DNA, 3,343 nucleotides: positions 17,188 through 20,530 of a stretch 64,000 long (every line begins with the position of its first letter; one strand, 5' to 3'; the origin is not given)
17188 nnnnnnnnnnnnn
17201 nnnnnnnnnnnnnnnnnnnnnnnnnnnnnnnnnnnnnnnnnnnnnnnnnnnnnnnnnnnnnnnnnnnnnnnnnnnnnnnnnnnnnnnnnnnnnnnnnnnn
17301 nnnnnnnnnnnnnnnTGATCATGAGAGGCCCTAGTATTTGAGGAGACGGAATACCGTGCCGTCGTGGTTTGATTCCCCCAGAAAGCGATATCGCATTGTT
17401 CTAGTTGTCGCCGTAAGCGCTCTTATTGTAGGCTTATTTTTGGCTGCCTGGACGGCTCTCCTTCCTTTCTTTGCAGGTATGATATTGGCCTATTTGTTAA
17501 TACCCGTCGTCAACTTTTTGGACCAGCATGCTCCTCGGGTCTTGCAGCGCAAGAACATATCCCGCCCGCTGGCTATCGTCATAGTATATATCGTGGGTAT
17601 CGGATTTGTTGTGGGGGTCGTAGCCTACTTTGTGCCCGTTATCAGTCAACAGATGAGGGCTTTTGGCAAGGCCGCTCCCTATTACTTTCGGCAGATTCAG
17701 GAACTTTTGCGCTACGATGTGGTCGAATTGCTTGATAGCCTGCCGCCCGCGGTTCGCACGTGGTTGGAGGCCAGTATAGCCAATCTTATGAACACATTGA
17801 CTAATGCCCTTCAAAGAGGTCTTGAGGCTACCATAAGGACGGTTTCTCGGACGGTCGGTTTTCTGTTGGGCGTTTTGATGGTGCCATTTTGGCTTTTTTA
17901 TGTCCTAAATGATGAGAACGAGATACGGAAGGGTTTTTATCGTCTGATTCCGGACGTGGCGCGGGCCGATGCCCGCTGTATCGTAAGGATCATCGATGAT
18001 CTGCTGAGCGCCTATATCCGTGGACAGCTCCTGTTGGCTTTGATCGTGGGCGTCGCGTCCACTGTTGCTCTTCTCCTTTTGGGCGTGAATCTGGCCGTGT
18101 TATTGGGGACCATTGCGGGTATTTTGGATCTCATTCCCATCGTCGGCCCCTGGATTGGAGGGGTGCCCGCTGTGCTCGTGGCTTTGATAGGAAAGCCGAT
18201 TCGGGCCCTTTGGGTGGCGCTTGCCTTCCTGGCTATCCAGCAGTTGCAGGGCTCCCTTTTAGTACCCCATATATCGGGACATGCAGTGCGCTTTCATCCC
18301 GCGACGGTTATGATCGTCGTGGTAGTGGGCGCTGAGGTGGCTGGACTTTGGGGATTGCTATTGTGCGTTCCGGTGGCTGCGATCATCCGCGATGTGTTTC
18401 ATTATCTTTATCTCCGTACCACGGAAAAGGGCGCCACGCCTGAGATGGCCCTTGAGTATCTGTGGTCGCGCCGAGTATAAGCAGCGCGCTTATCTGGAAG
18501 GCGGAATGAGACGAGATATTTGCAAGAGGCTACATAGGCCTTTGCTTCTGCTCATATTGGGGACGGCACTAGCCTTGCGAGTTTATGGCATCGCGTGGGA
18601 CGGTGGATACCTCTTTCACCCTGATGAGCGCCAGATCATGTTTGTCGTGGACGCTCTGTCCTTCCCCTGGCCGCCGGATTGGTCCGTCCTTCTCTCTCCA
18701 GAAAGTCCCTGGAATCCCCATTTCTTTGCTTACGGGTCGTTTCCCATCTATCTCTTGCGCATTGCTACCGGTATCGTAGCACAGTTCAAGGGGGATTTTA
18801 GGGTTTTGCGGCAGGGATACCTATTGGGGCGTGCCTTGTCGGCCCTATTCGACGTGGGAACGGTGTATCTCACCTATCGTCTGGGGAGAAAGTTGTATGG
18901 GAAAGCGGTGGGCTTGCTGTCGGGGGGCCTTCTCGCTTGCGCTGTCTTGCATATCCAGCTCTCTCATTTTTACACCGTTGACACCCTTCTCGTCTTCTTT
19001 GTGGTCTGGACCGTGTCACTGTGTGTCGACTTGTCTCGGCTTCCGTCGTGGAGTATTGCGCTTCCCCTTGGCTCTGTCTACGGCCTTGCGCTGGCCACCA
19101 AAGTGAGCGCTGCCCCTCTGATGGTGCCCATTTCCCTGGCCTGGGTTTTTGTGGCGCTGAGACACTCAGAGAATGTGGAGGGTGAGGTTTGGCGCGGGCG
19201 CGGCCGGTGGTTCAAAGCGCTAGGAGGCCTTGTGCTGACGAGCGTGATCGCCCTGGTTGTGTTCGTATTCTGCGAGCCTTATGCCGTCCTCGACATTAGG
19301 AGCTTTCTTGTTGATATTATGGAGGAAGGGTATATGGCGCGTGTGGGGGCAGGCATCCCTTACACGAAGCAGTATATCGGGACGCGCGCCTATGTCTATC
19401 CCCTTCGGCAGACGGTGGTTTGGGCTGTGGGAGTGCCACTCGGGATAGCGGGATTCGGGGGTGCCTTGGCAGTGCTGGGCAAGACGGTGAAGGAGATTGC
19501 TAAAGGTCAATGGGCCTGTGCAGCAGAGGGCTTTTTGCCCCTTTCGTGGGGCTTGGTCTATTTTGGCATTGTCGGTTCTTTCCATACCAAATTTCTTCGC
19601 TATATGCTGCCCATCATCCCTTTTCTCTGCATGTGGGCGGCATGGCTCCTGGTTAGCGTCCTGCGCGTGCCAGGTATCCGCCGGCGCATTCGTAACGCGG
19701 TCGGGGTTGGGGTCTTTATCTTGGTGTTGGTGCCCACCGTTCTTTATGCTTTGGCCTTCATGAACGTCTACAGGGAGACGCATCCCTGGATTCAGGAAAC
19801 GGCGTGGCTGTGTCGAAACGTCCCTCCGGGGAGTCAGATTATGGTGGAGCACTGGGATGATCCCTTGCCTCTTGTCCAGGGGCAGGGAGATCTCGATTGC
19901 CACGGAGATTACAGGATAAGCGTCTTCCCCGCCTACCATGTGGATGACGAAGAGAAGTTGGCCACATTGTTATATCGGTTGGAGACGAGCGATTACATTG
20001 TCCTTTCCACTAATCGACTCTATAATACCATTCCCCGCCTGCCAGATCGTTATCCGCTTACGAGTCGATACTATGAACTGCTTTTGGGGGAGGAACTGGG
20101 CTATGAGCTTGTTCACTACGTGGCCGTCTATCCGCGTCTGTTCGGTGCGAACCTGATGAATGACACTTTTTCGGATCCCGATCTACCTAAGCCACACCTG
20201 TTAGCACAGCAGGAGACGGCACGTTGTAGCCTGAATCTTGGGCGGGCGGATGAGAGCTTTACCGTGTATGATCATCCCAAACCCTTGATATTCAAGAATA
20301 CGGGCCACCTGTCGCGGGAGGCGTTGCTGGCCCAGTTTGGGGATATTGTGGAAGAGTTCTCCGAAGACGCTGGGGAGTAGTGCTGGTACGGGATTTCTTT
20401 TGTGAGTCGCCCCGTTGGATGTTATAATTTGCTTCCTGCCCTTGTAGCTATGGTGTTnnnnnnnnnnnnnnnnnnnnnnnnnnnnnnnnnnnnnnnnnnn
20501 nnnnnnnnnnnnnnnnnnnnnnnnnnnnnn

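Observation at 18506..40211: About 21-kb co-directional array of seven giant polytopic membrane proteins (GT-C-like, Chlor_Arch_YYY/DUF2298, TIGR03663-like, NHL-propeller fusion): candidate uncharacterised envelope glycosylation and assembly system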

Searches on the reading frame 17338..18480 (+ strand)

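Call 13: search_protein_families(library=pfam, proteins=[window:17338-18480:+], max_evalue=0.001)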
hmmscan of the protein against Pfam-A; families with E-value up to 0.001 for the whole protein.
window:17338-18480:+ (380 aa): 1 family
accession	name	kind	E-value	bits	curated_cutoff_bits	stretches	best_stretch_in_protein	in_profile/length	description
PF01594.21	AI-2E_transport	-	3e-63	214.4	34.3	1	23-356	3-325/327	AI-2E family transporter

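Call 16: search_protein_families(library=ncbifam, proteins=[window:17338-18480:+], max_evalue=0.001)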
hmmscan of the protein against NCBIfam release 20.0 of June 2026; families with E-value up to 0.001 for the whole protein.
window:17338-18480:+ (380 aa): 3 families
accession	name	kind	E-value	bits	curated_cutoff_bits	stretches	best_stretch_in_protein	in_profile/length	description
TIGR02872.1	spore_ytvI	equivalog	1.1e-33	117.2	198.15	1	20-350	2-332/341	sporulation integral membrane protein YtvI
NF045801.1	efflux_ABUW_0982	equivalog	6.1e-26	91.3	675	1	19-353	7-339/392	chloramphenicol efflux transporter CxpE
NF008930.0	PRK12287.1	subfamily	2.4e-10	40.6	318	1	18-352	11-323/344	AI-2E family transporter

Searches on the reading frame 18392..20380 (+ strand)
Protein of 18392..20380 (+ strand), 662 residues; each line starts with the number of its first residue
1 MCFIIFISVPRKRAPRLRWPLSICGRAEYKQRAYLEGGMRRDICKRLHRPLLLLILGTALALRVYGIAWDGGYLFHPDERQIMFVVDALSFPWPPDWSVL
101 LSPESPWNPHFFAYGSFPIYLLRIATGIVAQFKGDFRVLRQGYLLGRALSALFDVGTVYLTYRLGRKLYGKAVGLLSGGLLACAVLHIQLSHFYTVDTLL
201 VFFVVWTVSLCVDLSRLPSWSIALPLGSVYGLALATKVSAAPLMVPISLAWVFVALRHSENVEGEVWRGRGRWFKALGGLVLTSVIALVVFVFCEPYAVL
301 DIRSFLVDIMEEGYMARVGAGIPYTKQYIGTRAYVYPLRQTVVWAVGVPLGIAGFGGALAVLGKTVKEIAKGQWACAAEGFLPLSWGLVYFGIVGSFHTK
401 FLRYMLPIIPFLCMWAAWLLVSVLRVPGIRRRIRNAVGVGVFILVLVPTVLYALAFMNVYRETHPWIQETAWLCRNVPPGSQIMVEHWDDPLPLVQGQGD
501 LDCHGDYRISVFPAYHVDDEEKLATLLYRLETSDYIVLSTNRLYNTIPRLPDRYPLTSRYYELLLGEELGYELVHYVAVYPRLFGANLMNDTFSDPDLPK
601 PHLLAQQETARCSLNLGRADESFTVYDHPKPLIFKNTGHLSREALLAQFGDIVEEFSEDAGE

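Call 3: search_protein_families(library=pfam, proteins=[window:18392-20380:+], max_evalue=0.01)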
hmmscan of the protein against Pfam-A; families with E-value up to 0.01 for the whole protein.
window:18392-20380:+ (662 aa): 2 families
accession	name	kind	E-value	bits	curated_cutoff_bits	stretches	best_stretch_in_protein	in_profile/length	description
PF13231.12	PMT_2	-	1.7e-09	38.5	26.1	1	147-254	25-132/160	Dolichyl-phosphate-mannose-protein mannosyltransferase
PF02366.24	PMT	-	3.9e-06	27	22.7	1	143-257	82-202/245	Dolichyl-phosphate-mannose-protein mannosyltransferase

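Call 4: search_protein_families(library=ncbifam, proteins=[window:18392-20380:+], max_evalue=0.01)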
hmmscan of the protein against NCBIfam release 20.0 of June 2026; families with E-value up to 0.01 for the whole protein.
window:18392-20380:+ (662 aa): 1 family
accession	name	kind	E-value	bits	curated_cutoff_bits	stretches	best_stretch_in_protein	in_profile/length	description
TIGR03663.1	TIGR03663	subfamily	1.7e-05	24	126.25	1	136-294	63-222/435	flippase activity-associated protein Agl23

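Call 45: find_homologous_proteins(query=window:18506-20380:+, max_evalue=0.00001)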
Query window:18506-20380:+ (624 aa): 934 proteins with E <= 0.00001 among 8000 candidates; the best 120 are listed.
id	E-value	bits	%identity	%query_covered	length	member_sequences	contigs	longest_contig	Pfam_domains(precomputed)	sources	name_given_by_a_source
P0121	0.0e+0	1409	100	98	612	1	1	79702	PF13231.13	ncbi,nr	ncbi:MAG: glycosyltransferase family 39 protein [Chloroflexota bacterium]|nr:glycosyltransferase fam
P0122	0.0e+0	1050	73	99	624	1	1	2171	PF02366.25,PF13231.13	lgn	-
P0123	0.0e+0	1048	75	97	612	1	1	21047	PF02366.25,PF13231.13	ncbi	-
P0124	2.2e-239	815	58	99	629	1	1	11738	PF02366.25,PF13231.13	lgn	-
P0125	3.9e-239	814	58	95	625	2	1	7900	PF02366.25,PF13231.13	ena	-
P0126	2.8e-237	808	59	96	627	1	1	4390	PF02366.25,PF13231.13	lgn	-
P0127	1.2e-236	806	60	97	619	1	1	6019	PF02366.25,PF13231.13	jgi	-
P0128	1.4e-236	805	59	96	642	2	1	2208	PF02366.25,PF13231.13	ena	-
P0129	6.9e-236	803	59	95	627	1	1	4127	PF02366.25,PF13231.13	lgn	-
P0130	9.1e-236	803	58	95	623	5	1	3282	PF02366.25,PF13231.13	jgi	-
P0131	2.6e-234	798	58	97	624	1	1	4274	PF02366.25,PF13231.13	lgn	-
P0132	3.7e-234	797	59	97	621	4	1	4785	PF02366.25,PF13231.13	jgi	-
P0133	1.4e-233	795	59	97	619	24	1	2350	PF02366.25,PF13231.13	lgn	-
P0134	1.7e-233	795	57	98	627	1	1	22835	PF02366.25,PF13231.13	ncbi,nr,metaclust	ncbi:MAG: hypothetical protein A2Y73_01580 [Chloroflexi bacterium RBG_13_56_8]|nr:MAG: hypothetical 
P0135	4.8e-233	794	58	98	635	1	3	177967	PF02366.25,PF13231.13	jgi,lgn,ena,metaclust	metaclust:\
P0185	2.2e-203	696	48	95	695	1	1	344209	PF13231.13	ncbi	-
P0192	2.3e-199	682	53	98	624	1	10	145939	PF02366.25,PF13231.13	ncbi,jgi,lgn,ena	jgi:hypothetical protein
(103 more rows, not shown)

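Call 46: find_encoding_contigs(protein=P0192, flank=10000, max_places=1)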
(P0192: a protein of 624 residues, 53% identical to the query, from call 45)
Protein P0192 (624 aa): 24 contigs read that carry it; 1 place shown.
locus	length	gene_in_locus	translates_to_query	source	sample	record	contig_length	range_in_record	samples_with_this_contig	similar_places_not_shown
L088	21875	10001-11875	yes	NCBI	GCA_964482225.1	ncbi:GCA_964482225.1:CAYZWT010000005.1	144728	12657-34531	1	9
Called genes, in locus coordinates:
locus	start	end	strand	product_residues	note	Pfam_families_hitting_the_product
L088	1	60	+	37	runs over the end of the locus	PF00444:Ribosomal_L36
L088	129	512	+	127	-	PF00416:Ribosomal_S13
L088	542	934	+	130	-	PF00411:Ribosomal_S11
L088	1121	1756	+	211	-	PF00163:Ribosomal_S4, PF01479:S4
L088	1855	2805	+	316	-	PF01193:RNA_pol_L, PF01000:RNA_pol_A_bac, PF03118:RNA_pol_A_CTD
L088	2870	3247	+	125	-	PF01196:Ribosomal_L17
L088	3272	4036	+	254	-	PF01416:PseudoU_synth_1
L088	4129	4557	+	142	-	PF00572:Ribosomal_L13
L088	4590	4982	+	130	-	PF00380:Ribosomal_S9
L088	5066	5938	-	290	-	PF01040:UbiA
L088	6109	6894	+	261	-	PF01479:S4, PF01728:FtsJ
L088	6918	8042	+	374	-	PF01594:AI-2E_transport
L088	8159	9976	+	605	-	PF00009:GTP_EFTU, PF22042:EF-G_D2 (weak), PF03144:GTP_EFTU_D2, PF14492:EFG_III (faint), PF00679:EFG_C, PF06421:LepA_C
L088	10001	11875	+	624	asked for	PF02366:PMT, PF13231:PMT_2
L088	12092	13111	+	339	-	PF03706:LPG_synthase_TM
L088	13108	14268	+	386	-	PF13439:Glyco_transf_4, PF13579:Glyco_trans_4_4, PF20706:GT4-conflict, PF00534:Glycos_transf_1, PF13692:Glyco_trans_1_4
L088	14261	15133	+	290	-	PF00891:Methyltransf_2 (faint), PF01209:Ubie_methyltran, PF13489:Methyltransf_23, PF13649:Methyltransf_25, PF13847:Methyltransf_31, PF08241:Methyltransf_11, PF08242:Methyltransf_12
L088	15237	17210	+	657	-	PF13231:PMT_2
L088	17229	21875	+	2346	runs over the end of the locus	PF13231:PMT_2, PF10060:DUF2298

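Call 47: find_encoding_contigs(protein=P0135, flank=10000, max_places=1)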
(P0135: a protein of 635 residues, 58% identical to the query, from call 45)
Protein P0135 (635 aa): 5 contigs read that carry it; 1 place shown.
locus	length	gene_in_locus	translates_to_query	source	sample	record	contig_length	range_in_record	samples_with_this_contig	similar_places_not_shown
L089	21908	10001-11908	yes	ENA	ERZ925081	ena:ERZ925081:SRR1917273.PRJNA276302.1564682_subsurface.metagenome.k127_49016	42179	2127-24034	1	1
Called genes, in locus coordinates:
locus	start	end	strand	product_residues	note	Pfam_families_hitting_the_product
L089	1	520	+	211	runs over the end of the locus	PF00163:Ribosomal_S4, PF01479:S4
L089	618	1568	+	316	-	PF01193:RNA_pol_L, PF01000:RNA_pol_A_bac, PF03118:RNA_pol_A_CTD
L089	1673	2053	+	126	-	PF01196:Ribosomal_L17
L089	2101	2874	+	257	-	PF01416:PseudoU_synth_1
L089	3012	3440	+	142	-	PF00572:Ribosomal_L13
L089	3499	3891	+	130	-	PF00380:Ribosomal_S9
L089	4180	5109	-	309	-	PF01040:UbiA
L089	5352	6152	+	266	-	PF01479:S4, PF01728:FtsJ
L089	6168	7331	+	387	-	PF01594:AI-2E_transport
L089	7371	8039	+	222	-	-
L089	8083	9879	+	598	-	PF00009:GTP_EFTU, PF03144:GTP_EFTU_D2, PF00679:EFG_C, PF06421:LepA_C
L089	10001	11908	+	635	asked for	PF02366:PMT, PF13231:PMT_2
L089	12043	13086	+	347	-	PF03706:LPG_synthase_TM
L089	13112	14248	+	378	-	PF13439:Glyco_transf_4, PF13579:Glyco_trans_4_4, PF20706:GT4-conflict (weak), PF00534:Glycos_transf_1, PF13692:Glyco_trans_1_4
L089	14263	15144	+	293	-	PF00891:Methyltransf_2 (weak), PF01135:PCMT (weak), PF01209:Ubie_methyltran, PF13489:Methyltransf_23, PF13847:Methyltransf_31, PF08241:Methyltransf_11, PF08242:Methyltransf_12, PF13649:Methyltransf_25, +1 more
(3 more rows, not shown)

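Call 48: find_encoding_contigs(protein=P0185, flank=10000, max_places=1)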
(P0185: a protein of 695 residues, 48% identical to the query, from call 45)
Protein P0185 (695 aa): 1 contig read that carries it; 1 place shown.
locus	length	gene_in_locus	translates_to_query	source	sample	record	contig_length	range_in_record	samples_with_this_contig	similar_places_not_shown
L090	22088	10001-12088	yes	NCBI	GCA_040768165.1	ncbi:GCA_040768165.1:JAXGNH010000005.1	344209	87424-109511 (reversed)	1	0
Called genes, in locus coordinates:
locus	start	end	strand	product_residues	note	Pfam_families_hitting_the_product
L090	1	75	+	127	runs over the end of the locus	PF00416:Ribosomal_S13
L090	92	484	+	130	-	PF00411:Ribosomal_S11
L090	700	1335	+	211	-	PF00163:Ribosomal_S4, PF01479:S4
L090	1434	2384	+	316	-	PF01193:RNA_pol_L, PF01000:RNA_pol_A_bac, PF03118:RNA_pol_A_CTD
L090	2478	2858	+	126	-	PF01196:Ribosomal_L17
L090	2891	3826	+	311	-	PF01416:PseudoU_synth_1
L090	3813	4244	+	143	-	PF00572:Ribosomal_L13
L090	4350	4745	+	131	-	PF00380:Ribosomal_S9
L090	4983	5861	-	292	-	PF01040:UbiA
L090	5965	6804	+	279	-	PF01479:S4, PF01728:FtsJ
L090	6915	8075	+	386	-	PF01594:AI-2E_transport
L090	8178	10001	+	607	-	PF00009:GTP_EFTU, PF22042:EF-G_D2 (weak), PF03144:GTP_EFTU_D2, PF14492:EFG_III (weak), PF00679:EFG_C, PF06421:LepA_C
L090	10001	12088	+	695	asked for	PF13231:PMT_2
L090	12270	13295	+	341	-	PF03706:LPG_synthase_TM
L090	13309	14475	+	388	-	PF13439:Glyco_transf_4, PF13579:Glyco_trans_4_4, PF20706:GT4-conflict (weak), PF00534:Glycos_transf_1, PF13692:Glyco_trans_1_4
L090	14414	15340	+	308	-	PF01209:Ubie_methyltran (weak), PF13489:Methyltransf_23, PF13847:Methyltransf_31, PF08241:Methyltransf_11, PF08242:Methyltransf_12, PF13649:Methyltransf_25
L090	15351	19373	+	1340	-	PF13231:PMT_2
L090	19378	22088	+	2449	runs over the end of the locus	PF13231:PMT_2, PF10060:DUF2298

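Call 54: search_solved_structures(query=A2, max_evalue=1)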
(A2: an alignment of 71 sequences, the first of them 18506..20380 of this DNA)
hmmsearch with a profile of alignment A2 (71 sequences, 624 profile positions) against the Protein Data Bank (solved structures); distinct sequences matched with E-value up to 1: 4.
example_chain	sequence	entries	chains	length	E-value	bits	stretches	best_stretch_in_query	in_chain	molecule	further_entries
8q3b_A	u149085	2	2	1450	0.47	11.7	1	81-145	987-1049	DNA-directed RNA polymerase RPB1 homolog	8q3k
8xx5_A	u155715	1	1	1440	0.7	11.1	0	81-145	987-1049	DNA-directed RNA polymerase subunit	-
8xx4_A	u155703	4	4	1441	0.71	11.1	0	81-145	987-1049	DNA-directed RNA polymerase subunit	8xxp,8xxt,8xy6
8y0e_A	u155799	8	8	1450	0.71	11.1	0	81-145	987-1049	DNA-directed RNA polymerase subunit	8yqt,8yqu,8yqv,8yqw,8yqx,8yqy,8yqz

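Call 66: predict_structure(alignment_id=A2)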
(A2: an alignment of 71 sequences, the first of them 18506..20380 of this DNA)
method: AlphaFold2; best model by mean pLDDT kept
length: 624 residues; sequences in the alignment: 71
mean_pLDDT: 91.7   pTM: 0.92
mean pLDDT of the five models: 91.7, 91.6, 90.3, 90.3, 90.0
residues with pLDDT >= 90: 479; 70-90: 117; 50-70: 24; < 50: 4
segments of 3 or more residues with pLDDT < 50: 622-624
pLDDT, mean of each block of 10 residues (from residue 1): 80 98 96 90 91 90 92 84 93 77 86 98 98 98 96 91 98 96 97 97 97 92 56 89 98 95 93 82 72 88 96 98 98 94 97 89 87 98 91 88 97 96 95 98 94 91 97 93 95 97 91 92 98 97 95 90 95 92 85 96 95 85 45
secondary structure, 60 per line:
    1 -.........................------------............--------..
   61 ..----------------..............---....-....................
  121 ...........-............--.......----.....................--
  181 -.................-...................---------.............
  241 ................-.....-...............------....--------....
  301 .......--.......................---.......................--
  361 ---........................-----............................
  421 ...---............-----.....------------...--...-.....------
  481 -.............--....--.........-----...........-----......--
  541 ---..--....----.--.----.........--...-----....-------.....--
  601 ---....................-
elements in order: H2-26 H39-50 H59-62 H79-92 H96-99 H101-131 H133-144 H147-153 H158-178 H182-198 H200-218 H228-256 H258-262 H264-278 H285-288 H297-307 H310-332 H336-358 H364-387 H393-423 H427-438 E444-448 E470-474 H482-494 E497-500 H503-511 H517-527 E533-538 E548-551 H564-572 E575-577 H583-586 E594-598 H604-623

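Call 103: find_encoding_contigs(protein=P0123, flank=10000, max_places=1)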
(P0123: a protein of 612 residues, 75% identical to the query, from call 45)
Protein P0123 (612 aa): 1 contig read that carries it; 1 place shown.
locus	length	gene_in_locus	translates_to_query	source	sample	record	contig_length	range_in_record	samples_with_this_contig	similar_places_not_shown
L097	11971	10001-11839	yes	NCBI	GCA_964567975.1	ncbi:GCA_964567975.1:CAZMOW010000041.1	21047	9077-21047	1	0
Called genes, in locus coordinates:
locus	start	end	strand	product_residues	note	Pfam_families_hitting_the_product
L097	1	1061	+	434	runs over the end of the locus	PF00344:SecY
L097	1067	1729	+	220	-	PF00406:ADK, PF13207:AAA_17, PF05191:ADK_lid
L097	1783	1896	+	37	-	PF00444:Ribosomal_L36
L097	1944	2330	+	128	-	PF00416:Ribosomal_S13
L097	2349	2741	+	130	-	PF00411:Ribosomal_S11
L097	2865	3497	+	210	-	PF00163:Ribosomal_S4, PF01479:S4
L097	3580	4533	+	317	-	PF01193:RNA_pol_L, PF01000:RNA_pol_A_bac, PF03118:RNA_pol_A_CTD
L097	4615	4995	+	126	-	PF01196:Ribosomal_L17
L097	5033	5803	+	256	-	PF01416:PseudoU_synth_1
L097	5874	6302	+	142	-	PF00572:Ribosomal_L13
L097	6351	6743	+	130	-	PF00380:Ribosomal_S9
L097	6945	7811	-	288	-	PF01040:UbiA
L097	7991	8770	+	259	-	PF01479:S4, PF01728:FtsJ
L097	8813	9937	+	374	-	PF01594:AI-2E_transport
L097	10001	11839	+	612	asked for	PF02366:PMT, PF13231:PMT_2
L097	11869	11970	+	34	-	?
